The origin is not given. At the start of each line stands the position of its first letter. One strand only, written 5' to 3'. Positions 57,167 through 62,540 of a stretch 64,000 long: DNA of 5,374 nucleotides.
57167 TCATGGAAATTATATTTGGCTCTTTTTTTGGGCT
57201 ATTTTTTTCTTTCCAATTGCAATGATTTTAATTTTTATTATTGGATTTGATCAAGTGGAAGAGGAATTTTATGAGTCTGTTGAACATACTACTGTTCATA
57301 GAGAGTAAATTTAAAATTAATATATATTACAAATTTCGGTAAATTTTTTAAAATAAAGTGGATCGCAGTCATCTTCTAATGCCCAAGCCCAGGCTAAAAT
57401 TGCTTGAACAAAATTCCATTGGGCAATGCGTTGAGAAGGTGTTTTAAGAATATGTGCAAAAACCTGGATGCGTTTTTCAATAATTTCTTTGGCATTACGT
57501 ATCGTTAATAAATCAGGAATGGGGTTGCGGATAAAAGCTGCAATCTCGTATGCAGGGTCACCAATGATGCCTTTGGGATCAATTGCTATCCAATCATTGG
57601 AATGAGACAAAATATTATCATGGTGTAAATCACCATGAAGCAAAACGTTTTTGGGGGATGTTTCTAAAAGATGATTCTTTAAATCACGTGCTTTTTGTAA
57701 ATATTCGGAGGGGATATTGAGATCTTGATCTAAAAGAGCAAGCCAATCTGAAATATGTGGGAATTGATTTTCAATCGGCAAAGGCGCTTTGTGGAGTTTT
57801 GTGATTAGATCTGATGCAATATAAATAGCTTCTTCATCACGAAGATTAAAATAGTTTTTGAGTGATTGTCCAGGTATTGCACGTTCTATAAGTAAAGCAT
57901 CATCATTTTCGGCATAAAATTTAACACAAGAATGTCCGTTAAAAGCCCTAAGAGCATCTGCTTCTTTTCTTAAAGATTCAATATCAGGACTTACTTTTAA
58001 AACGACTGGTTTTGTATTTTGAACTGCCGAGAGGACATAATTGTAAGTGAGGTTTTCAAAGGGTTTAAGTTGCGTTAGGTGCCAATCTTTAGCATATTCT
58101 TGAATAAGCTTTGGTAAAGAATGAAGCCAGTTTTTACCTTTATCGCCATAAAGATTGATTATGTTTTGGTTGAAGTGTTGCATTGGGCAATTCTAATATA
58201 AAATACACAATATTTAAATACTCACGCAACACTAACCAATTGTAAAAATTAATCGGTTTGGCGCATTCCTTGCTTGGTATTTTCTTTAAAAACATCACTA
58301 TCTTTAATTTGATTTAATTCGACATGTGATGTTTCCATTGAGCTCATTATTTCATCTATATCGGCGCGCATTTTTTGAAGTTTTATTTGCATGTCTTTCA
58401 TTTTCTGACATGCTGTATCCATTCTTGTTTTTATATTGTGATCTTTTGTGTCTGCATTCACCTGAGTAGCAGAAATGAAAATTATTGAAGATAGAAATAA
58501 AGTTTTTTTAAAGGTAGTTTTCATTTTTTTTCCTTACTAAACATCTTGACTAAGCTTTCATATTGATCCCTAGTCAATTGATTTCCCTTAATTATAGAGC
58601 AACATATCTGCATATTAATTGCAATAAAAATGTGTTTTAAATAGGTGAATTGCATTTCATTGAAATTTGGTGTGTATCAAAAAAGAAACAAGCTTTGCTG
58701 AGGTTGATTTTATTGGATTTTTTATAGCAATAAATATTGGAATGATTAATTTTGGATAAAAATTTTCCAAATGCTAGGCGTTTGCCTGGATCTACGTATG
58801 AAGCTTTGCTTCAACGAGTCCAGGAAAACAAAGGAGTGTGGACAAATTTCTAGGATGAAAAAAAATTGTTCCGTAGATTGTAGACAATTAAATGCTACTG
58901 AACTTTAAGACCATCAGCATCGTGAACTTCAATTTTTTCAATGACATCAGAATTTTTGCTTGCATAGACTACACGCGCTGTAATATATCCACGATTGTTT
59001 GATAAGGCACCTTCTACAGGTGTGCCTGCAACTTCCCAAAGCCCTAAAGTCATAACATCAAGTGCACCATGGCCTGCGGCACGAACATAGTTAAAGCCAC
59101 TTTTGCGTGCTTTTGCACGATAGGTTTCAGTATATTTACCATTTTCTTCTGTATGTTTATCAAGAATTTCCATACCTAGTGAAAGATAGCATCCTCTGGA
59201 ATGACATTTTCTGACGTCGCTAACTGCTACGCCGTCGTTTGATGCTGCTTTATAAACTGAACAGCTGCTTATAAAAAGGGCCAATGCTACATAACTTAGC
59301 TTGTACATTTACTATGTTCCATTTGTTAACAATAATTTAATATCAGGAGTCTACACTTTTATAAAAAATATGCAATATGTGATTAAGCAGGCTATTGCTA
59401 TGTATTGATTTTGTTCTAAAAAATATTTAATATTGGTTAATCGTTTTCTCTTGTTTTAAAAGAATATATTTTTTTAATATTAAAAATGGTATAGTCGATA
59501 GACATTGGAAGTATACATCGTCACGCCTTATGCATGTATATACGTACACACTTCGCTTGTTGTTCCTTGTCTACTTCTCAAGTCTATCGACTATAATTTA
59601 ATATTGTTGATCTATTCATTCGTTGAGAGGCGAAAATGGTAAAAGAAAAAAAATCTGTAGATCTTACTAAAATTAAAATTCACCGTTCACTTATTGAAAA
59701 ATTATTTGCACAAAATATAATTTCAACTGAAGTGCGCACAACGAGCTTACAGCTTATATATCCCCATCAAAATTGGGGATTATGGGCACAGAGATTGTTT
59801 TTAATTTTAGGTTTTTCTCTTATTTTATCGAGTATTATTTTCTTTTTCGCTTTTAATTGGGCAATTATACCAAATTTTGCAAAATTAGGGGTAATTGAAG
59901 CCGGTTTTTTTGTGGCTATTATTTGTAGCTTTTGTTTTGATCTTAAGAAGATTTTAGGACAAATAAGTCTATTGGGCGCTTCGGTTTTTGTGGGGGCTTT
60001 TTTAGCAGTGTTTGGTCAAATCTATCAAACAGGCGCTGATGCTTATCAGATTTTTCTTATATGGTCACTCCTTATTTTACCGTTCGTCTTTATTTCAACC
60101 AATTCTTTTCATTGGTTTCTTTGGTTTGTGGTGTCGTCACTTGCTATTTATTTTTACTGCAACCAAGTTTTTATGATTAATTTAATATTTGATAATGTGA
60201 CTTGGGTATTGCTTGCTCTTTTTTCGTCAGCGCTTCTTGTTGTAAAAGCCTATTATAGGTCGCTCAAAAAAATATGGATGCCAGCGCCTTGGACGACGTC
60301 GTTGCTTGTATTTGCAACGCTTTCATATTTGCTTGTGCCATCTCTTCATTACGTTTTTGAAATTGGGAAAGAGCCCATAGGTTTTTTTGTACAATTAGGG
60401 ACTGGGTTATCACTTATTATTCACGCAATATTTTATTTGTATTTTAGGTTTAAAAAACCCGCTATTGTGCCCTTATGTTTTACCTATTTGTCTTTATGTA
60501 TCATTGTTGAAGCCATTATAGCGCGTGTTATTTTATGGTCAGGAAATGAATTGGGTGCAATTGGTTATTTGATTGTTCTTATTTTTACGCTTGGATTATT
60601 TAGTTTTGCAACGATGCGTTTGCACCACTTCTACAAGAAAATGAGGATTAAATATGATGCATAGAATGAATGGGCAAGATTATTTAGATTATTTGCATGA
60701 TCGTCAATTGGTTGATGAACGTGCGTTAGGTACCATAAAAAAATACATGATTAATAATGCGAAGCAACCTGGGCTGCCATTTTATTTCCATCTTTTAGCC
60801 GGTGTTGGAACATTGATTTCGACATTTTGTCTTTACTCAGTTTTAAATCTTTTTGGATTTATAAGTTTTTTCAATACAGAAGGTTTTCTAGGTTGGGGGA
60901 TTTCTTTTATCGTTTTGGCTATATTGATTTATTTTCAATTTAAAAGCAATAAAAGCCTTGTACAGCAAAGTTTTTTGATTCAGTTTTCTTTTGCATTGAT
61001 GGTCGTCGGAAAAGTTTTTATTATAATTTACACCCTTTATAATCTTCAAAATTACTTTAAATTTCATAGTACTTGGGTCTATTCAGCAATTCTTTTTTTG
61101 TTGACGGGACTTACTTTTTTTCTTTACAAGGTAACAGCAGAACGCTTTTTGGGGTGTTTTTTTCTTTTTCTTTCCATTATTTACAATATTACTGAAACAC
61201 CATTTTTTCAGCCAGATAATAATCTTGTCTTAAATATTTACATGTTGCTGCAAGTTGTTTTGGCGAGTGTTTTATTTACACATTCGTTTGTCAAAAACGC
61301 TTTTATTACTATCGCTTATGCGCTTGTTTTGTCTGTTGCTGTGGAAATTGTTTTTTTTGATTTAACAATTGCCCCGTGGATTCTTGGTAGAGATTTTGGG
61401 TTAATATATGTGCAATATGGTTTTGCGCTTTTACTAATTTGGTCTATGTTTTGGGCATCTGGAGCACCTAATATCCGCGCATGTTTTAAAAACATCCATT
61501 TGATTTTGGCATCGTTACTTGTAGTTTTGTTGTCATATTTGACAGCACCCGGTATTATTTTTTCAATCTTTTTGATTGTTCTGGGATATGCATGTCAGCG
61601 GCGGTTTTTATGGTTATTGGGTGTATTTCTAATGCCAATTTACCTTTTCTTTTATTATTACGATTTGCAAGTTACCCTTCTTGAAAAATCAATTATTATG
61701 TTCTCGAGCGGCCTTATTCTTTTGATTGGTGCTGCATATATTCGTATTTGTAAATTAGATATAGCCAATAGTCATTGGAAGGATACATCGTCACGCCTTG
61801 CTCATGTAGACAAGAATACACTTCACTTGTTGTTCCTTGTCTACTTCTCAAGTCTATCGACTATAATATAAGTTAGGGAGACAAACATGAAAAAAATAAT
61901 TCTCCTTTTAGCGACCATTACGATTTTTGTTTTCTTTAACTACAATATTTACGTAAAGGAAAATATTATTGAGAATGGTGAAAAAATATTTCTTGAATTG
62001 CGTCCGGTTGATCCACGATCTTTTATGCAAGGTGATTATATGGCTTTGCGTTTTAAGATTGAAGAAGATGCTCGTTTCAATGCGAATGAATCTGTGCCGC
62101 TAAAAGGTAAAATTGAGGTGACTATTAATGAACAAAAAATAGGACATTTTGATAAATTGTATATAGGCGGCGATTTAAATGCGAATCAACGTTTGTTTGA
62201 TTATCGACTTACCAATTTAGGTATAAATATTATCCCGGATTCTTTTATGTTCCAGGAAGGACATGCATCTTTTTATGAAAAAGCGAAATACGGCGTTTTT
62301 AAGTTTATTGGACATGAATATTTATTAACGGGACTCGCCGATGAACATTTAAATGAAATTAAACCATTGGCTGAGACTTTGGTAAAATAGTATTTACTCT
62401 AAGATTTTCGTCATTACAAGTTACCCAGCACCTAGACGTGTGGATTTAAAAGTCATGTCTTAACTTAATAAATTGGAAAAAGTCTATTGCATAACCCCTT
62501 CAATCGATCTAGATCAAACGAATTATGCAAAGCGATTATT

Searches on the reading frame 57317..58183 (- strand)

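Call 18: search_protein_families(library=pfam, proteins=[window:57317-58183:-])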
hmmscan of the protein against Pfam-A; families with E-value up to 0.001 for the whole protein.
window:57317-58183:- (288 aa): 3 families
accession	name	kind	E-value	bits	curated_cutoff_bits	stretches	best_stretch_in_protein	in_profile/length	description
PF04655.20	APH_6_hur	-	4.4e-34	118.4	27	1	50-271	19-251/252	Aminoglycoside/hydroxyurea antibiotic resistance kinase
PF01636.29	APH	-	2.7e-12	47.4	23.2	1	54-220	17-212/239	Phosphotransferase enzyme family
PF03881.20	Fructosamin_kin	-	3.4e-05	23.7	22.4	1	166-215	175-225/288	Fructosamine kinase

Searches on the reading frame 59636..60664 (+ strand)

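Call 18: search_protein_families(library=pfam, proteins=[window:59636-60664:+])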
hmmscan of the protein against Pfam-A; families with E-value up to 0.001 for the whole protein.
window:59636-60664:+ (342 aa): 1 family
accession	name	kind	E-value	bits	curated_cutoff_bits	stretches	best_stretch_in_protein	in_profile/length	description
PF09925.14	DUF2157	-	3.5e-22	79.1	32.4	1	23-159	3-145/146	Predicted membrane protein (DUF2157)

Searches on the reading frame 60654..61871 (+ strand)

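Call 18: search_protein_families(library=pfam, proteins=[window:60654-61871:+])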
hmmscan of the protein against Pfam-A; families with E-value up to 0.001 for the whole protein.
window:60654-61871:+ (405 aa): 1 family
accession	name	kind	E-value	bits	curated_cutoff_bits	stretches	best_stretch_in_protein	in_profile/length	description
PF14351.11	DUF4401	-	5.7e-21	75.7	30.4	1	42-361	1-302/307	Domain of unknown function (DUF4401)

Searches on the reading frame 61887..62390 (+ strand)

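Call 18: search_protein_families(library=pfam, proteins=[window:61887-62390:+])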
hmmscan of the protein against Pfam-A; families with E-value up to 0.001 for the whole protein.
window:61887-62390:+ (167 aa): 1 family
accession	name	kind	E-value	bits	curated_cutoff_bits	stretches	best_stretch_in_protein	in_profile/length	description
PF14345.11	GDYXXLXY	-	1.5e-22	80.4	27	1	14-139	2-141/153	GDYXXLXY protein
